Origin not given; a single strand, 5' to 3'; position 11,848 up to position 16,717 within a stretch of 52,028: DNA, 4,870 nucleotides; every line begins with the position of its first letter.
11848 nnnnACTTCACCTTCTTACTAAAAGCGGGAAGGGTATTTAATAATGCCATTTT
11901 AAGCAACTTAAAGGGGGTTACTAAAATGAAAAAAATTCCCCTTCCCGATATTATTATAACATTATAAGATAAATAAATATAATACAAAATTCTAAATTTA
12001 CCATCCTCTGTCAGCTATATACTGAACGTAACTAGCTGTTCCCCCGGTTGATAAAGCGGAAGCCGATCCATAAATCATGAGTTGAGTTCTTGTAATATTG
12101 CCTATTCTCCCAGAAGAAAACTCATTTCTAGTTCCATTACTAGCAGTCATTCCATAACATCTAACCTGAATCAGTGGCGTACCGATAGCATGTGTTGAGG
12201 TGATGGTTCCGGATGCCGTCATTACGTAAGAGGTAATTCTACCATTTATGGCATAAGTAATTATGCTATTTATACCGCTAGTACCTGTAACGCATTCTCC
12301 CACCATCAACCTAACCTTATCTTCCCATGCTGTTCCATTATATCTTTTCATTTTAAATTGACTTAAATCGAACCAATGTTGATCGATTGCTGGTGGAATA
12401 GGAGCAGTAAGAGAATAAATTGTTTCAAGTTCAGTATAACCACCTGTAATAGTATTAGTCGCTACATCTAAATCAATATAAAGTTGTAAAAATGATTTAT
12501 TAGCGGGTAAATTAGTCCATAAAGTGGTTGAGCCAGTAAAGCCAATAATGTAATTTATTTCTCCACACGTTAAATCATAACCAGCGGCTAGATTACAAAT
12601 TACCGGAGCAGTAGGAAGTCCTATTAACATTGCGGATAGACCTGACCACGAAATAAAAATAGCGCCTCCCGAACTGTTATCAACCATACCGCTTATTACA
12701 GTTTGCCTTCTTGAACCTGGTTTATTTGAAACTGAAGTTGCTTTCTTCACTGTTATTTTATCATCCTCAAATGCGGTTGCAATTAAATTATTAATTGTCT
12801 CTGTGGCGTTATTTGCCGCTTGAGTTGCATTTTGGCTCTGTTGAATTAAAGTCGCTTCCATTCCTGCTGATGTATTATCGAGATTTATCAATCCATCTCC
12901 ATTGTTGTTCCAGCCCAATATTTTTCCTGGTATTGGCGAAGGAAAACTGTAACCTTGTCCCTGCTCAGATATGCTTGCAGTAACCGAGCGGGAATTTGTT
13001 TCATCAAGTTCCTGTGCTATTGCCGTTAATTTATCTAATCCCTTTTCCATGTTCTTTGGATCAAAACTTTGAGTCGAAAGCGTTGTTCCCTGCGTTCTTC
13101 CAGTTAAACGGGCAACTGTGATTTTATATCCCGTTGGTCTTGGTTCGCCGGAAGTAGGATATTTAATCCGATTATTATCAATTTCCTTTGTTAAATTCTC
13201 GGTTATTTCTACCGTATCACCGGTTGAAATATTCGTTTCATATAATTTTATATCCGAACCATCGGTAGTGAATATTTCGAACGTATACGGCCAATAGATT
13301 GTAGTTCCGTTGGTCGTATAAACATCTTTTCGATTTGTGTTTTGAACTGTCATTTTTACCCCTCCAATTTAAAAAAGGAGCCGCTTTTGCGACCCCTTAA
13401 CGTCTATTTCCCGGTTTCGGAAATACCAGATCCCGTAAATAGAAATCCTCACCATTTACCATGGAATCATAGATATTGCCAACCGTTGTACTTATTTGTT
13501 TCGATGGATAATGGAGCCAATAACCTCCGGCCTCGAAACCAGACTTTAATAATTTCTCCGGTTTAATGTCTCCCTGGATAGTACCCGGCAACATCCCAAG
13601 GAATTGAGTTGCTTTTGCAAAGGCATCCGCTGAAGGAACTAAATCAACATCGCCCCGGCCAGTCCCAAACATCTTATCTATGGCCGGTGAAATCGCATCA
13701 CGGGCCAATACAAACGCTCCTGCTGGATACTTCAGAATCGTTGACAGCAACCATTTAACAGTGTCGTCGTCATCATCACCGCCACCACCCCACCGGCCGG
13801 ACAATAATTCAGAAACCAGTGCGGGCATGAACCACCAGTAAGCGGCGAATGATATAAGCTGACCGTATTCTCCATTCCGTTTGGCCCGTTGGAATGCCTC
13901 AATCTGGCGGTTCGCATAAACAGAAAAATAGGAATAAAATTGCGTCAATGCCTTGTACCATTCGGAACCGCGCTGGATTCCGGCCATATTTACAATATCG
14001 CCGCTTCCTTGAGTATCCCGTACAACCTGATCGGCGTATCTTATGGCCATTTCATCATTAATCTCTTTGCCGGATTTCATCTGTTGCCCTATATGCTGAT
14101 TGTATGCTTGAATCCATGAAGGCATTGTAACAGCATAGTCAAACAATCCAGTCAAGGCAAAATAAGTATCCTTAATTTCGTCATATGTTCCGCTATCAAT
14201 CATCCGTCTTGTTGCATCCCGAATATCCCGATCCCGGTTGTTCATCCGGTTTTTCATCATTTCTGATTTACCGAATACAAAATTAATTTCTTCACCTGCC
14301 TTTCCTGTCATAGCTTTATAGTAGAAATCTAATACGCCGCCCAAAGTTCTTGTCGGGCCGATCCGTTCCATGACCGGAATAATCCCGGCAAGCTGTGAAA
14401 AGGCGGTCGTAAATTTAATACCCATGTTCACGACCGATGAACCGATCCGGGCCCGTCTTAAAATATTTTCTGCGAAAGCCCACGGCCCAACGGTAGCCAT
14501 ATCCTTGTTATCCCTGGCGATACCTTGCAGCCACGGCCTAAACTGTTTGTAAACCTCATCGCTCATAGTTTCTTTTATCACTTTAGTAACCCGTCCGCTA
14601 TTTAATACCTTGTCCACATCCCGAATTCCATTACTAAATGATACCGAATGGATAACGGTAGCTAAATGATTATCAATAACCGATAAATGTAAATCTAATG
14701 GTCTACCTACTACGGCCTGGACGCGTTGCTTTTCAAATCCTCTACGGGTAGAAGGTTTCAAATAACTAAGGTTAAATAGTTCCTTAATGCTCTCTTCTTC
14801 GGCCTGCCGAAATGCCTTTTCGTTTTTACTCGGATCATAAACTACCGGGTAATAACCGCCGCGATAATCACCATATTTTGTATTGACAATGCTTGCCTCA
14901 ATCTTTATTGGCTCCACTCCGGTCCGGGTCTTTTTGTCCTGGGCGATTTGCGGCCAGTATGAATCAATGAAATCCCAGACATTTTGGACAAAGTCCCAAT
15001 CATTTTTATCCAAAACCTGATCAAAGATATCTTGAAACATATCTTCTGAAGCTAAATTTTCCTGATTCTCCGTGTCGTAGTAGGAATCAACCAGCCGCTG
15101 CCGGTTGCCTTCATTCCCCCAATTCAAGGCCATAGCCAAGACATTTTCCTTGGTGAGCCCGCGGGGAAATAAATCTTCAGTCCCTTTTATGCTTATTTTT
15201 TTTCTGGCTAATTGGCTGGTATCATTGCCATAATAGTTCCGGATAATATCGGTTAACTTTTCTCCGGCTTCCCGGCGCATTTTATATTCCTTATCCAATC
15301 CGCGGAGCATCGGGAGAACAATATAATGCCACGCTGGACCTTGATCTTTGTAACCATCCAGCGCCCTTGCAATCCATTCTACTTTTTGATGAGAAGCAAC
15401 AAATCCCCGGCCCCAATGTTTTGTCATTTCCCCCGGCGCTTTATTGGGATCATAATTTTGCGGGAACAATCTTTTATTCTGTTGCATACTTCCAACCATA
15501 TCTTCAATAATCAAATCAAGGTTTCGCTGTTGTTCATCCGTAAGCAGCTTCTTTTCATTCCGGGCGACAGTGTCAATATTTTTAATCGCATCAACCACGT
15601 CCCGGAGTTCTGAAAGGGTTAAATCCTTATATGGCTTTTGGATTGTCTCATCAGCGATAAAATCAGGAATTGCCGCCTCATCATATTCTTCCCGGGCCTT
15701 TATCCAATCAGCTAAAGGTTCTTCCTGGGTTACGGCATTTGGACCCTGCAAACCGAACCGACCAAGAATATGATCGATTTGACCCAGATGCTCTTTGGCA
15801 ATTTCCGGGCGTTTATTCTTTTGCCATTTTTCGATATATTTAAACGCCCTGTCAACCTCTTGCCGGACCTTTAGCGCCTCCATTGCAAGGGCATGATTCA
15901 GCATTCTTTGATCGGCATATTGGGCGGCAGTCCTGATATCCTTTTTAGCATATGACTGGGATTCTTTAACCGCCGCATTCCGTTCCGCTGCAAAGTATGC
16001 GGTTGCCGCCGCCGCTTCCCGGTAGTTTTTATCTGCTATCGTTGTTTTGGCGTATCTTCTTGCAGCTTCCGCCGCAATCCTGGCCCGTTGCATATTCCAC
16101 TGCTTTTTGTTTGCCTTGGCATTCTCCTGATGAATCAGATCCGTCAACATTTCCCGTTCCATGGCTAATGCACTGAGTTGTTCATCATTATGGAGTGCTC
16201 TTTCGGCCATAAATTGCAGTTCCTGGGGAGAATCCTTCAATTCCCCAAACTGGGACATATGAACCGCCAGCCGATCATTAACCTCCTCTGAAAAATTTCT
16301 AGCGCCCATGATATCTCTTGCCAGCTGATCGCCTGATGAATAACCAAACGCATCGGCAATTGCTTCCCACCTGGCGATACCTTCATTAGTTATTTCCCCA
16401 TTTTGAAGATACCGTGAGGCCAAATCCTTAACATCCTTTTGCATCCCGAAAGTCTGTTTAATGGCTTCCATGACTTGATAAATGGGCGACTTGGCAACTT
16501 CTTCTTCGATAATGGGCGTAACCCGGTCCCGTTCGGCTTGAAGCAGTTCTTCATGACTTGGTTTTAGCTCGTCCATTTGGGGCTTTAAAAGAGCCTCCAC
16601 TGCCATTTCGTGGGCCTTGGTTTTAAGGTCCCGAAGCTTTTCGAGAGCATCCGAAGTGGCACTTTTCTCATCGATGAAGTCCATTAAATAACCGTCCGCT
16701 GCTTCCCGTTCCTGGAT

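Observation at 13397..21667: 2.75-kaa single-ORF 'polyvalent' protein occupying the gp16 slot of a T7-like tail module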

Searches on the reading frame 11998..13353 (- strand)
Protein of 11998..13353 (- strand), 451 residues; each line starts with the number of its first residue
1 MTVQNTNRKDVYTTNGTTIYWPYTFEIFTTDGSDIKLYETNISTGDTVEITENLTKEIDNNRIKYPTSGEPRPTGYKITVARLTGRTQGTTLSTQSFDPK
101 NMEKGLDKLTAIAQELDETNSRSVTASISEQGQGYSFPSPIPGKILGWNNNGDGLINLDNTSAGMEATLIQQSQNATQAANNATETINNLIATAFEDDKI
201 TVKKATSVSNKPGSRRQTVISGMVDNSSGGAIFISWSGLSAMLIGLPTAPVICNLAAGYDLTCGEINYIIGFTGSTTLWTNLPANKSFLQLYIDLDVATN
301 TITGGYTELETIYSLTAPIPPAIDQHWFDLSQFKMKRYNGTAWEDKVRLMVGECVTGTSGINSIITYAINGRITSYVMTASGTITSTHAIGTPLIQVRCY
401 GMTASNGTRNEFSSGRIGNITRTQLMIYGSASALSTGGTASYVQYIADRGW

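Call 7: search_protein_families(library=phrogs, proteins=[window:11998-13353:-], max_evalue=0.001)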
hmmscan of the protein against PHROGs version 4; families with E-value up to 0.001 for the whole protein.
window:11998-13353:- (451 aa): 3 families
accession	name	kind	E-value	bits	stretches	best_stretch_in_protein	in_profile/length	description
phrog_13893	-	tail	1.6e-05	24.5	1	1-121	1-122/648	tail protein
phrog_5662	-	tail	0.00065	19.1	0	1-115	1-116/729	tail fiber protein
phrog_1171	-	tail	0.00075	19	0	9-122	9-126/954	tail spike protein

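Call 25: search_protein_families(library=pfam, proteins=[window:11998-13353:-], max_evalue=0.01)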
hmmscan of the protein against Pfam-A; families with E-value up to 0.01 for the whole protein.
window:11998-13353:- (451 aa): 0 families

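Call 90: search_protein_families(library=ncbifam, proteins=[window:11998-13353:-], max_evalue=0.01)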
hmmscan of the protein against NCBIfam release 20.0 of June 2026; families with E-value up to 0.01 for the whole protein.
window:11998-13353:- (451 aa): 0 families

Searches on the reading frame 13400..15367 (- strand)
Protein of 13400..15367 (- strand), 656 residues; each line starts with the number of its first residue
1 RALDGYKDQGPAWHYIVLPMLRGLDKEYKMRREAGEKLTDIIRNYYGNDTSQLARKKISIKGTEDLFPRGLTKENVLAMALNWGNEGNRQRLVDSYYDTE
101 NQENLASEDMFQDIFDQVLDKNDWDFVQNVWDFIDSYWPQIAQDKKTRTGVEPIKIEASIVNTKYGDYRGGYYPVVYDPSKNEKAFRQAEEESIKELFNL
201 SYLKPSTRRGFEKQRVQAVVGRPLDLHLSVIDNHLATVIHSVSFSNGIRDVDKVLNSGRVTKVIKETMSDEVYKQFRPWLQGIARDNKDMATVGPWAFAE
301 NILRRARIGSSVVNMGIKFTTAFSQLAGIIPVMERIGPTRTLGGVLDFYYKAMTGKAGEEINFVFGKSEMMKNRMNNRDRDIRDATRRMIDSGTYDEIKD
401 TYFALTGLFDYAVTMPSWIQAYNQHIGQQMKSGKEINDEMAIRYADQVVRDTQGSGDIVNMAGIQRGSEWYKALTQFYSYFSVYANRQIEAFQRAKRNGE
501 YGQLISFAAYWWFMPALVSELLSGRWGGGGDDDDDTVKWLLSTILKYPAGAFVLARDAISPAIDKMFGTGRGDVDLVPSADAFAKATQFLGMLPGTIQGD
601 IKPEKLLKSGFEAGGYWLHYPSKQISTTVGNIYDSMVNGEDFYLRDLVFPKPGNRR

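Call 9: search_protein_families(library=pfam, proteins=[window:13400-15367:-], max_evalue=10)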
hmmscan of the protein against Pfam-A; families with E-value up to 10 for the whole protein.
window:13400-15367:- (656 aa): 0 families

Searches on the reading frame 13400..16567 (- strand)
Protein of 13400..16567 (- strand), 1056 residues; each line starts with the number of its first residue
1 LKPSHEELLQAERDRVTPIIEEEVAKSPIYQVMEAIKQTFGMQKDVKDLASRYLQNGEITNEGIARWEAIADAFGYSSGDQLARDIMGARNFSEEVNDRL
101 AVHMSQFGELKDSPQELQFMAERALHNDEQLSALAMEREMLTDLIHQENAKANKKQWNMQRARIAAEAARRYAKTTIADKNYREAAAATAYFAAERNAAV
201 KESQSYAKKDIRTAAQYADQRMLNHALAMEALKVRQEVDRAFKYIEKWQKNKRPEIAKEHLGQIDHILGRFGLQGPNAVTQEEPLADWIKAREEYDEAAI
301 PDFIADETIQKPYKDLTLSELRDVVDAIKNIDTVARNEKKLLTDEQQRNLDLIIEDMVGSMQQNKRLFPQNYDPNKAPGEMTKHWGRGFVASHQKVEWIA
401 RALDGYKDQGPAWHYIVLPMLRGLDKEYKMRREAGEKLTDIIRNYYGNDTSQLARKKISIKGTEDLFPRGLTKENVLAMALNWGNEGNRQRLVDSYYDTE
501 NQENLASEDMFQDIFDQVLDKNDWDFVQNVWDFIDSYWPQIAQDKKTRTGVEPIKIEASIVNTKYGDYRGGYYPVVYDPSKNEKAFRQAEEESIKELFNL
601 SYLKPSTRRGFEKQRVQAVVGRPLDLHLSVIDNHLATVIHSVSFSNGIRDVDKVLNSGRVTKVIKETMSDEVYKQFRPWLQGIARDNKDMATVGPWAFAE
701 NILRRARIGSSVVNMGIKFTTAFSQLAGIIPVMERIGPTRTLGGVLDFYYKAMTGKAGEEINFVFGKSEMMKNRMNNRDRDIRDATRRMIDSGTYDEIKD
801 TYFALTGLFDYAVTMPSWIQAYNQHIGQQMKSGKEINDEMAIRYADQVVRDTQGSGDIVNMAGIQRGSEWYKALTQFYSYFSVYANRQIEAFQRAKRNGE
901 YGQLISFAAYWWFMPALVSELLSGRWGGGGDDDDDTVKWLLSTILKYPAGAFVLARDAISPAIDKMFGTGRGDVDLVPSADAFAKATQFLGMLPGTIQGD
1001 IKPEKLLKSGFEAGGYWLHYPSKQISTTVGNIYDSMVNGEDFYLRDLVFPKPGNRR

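Call 49: predict_structure(alignment_id=A2)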
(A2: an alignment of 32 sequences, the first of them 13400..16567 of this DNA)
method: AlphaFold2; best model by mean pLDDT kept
length: 1056 residues; sequences in the alignment: 32
mean_pLDDT: 80.9   pTM: 0.68
mean pLDDT of the five models: 80.9, 80.3, 77.8, 74.4, 73.5
residues with pLDDT >= 90: 281; 70-90: 593; 50-70: 130; < 50: 52
segments of 3 or more residues with pLDDT < 50: 597-617, 689-693, 927-931, 970-975, 995-1000, 1054-1056
pLDDT, mean of each block of 10 residues (from residue 1): 65 87 88 87 75 80 88 88 90 89 71 66 87 91 73 75 90 89 87 93 93 93 95 90 87 76 87 73 77 69 84 86 90 84 82 93 79 65 84 92 91 95 93 91 85 83 83 93 90 82 82 92 95 92 79 80 93 84 69 52 42 48 85 86 88 91 90 90 67 62 82 79 79 89 91 89 94 83 75 55 82 93 94 91 95 86 82 78 87 87 81 70 54 66 75 73 62 54 69 50 70 82 81 77 73 50
secondary structure, 60 per line:
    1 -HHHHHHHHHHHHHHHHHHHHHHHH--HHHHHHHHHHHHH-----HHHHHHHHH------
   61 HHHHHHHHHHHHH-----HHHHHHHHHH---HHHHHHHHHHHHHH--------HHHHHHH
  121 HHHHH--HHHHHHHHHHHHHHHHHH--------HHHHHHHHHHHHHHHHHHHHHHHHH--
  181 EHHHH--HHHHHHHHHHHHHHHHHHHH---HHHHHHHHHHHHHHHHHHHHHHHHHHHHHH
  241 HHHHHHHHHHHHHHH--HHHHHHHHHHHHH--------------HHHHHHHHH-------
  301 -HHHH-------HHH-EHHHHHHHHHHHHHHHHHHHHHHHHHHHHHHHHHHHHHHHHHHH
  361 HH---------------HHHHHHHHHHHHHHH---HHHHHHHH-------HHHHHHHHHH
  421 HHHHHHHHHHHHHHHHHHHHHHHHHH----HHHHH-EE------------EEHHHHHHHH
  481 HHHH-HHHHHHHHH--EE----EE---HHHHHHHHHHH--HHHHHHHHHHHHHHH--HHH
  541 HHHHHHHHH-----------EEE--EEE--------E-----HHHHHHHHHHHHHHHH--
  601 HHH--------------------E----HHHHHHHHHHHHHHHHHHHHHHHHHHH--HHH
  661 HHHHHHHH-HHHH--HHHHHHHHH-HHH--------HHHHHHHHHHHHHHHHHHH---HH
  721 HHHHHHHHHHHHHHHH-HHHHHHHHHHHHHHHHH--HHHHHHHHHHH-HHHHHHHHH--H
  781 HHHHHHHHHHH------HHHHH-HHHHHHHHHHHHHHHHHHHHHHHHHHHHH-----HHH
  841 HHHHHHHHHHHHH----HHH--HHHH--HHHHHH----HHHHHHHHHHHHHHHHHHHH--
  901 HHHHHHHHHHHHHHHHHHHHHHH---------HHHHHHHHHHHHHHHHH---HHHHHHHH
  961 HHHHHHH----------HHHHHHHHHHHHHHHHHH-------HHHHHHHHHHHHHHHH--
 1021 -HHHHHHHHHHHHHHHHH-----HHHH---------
elements in order (helices of 4 or more, strands of 3 or more residues): H2-25 H28-40 H46-54 H61-73 H79-88 H92-105 H114-125 H128-145 H154-178 H182-185 H188-207 H211-255 H258-270 H285-293 H302-305 H318-362 H378-392 H396-403 H411-446 H451-455 H473-484 H486-494 H508-518 H521-535 H538-549 E561-563 E566-568 H583-598 H629-655 H658-668 H670-673 H676-684 H697-715 H719-736 H738-754 H757-767 H769-777 H780-791 H798-802 H804-832 H838-853 H863-866 H869-874 H879-898 H901-923 H933-949 H953-967 H978-995 H1003-1018 H1022-1038 H1044-1047

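Call 52: fold_search(model_id=the predicted structure, library=pdb)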
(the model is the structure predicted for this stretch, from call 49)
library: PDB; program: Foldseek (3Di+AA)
matches with E <= 10: 71; with E <= 0.001: 0
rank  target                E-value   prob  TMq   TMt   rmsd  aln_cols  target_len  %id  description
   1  9gm7_A                1.1e-01  0.06  0.06  0.05  79.6      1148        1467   13  MukBEF in a nucleotide-bound state with open neck gate (monomer) (released 2025-03-26)
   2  1st6                  5.6e-01  0.06  0.09  0.09  41.1      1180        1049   10  Crystal structure of a cytoskeletal protein (released 2004-08-03)
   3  5m87                  9.0e-01  0.09  0.07  0.11  23.7       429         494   11  Crystal structure of Eremococcus coleocola manganese transporter (released 2017-01-11)
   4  5m8j                  1.1e+00  0.08  0.07  0.11  24.0       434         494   10  Crystal structure of Eremococcus coleocola manganese transporter mutant H236A (released 2017-01-11)
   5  5m8a                  1.3e+00  0.08  0.07  0.12  23.4       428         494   10  Crystal structure of Eremococcus coleocola manganese transporter mutant E129A (released 2017-01-11)
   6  5m8k                  1.3e+00  0.07  0.07  0.11  23.8       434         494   11  Crystal structure of Eremococcus coleocola manganese transporter mutant E129Q (released 2017-01-11)
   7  9dvp_B                1.5e+00  0.05  0.08  0.12  27.1       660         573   10  Structure of the phosphate exporter XPR1/SLC53A1, Pi and InsP8-bound, intracellular gate closed state (released 2025-04-02)
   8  5yck                  1.8e+00  0.06  0.08  0.14  20.9       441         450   10  Crystal structure of a MATE family protein derived from Camelina sativa at 2.3 angstrom (released 2017-09-27)
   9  8u56_A                2.4e+00  0.13  0.12  0.19  20.5       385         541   11  The mTORC1 cholesterol sensor LYCHOS (GPR155) (released 2024-09-18)
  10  9jbg_A                2.4e+00  0.04  0.10  0.13  27.9       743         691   10  Cryo-EM structure of the human LYCHOS in complex with lipids in the expanded state (released 2025-07-16)
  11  3s51_B                2.6e+00  0.02  0.08  0.08  38.9      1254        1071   10  Structure of FANCI (released 2011-07-27)
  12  8d2s_A                2.7e+00  0.03  0.07  0.12  28.5       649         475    9  Zebrafish MFSD2A isoform B in inward open ligand bound conformation (released 2023-05-10)
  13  5i20_F                2.9e+00  0.06  0.07  0.20  15.6       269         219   14  Crystal structure of protein (released 2016-06-01)
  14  9bd6_A                2.9e+00  0.04  0.06  0.09  25.4       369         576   12  PaMsbA in an occluded, outward conformation (released 2025-09-03)
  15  7php_A                2.9e+00  0.03  0.06  0.10  21.6       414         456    8  Structure of Multidrug and Toxin Compound Extrusion (MATE) transporter NorM by NabFab-fiducial assisted cryo-EM (released 2021-09-01)
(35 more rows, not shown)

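Call 68: fold_search(model_id=the predicted structure, library=viral)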
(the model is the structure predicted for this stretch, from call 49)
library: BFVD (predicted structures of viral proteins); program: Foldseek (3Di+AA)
matches with E <= 10: 302; with E <= 0.001: 96
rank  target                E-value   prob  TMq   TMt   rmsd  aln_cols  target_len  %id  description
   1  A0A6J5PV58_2          8.0e-44  1.00  0.59  0.43  23.3      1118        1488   25  Uncharacterized protein [uncultured Caudovirales phage]
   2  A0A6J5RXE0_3          1.8e-41  1.00  0.66  0.48  15.6      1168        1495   21  Uncharacterized protein [uncultured Caudovirales phage]
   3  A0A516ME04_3          2.1e-41  1.00  0.74  0.68  10.2      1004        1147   25  (no name in the UniProt tables at hand)
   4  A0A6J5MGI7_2          3.5e-41  1.00  0.59  0.47  31.3      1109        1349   25  Uncharacterized protein [uncultured Caudovirales phage]
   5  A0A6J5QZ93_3          3.7e-41  1.00  0.58  0.53  24.2      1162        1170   23  Uncharacterized protein [uncultured Caudovirales phage]
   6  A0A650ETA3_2          6.2e-41  1.00  0.58  0.64  22.2      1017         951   23  (no name in the UniProt tables at hand)
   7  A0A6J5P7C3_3          2.5e-40  1.00  0.60  0.49  28.4      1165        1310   23  Uncharacterized protein [uncultured Caudovirales phage]
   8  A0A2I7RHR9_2          2.8e-40  1.00  0.59  0.50  22.3      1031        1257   22  (no name in the UniProt tables at hand)
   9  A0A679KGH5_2          1.5e-39  1.00  0.59  0.53  29.7      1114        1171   23  (no name in the UniProt tables at hand)
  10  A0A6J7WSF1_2          5.0e-39  1.00  0.58  0.46  28.5      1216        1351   21  Large polyvalent protein associated domain-containing protein [uncultured Caudovirales phage]
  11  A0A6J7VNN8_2          2.3e-38  1.00  0.70  0.56  11.9      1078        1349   22  Uncharacterized protein [uncultured Caudovirales phage]
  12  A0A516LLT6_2          1.0e-36  1.00  0.58  0.43  28.7      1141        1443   21  (no name in the UniProt tables at hand)
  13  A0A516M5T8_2          2.7e-35  1.00  0.62  0.48  10.1      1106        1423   20  (no name in the UniProt tables at hand)
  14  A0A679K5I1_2          3.7e-34  1.00  0.58  0.70  13.8       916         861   24  (no name in the UniProt tables at hand)
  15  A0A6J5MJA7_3          1.7e-33  1.00  0.58  0.53  28.1      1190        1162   20  EF-hand domain-containing protein [uncultured Caudovirales phage]
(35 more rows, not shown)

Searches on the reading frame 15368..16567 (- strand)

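Call 9: search_protein_families(library=pfam, proteins=[window:15368-16567:-], max_evalue=10)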
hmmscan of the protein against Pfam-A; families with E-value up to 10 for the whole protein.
window:15368-16567:- (400 aa): 2 families
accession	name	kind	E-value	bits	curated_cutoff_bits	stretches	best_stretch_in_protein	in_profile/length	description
PF14893.12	PNMA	-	0.018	14.9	25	1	24-64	58-98/161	PNMA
PF00450.28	Peptidase_S10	-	0.24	11.2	21.9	1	110-255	184-321/420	Serine carboxypeptidase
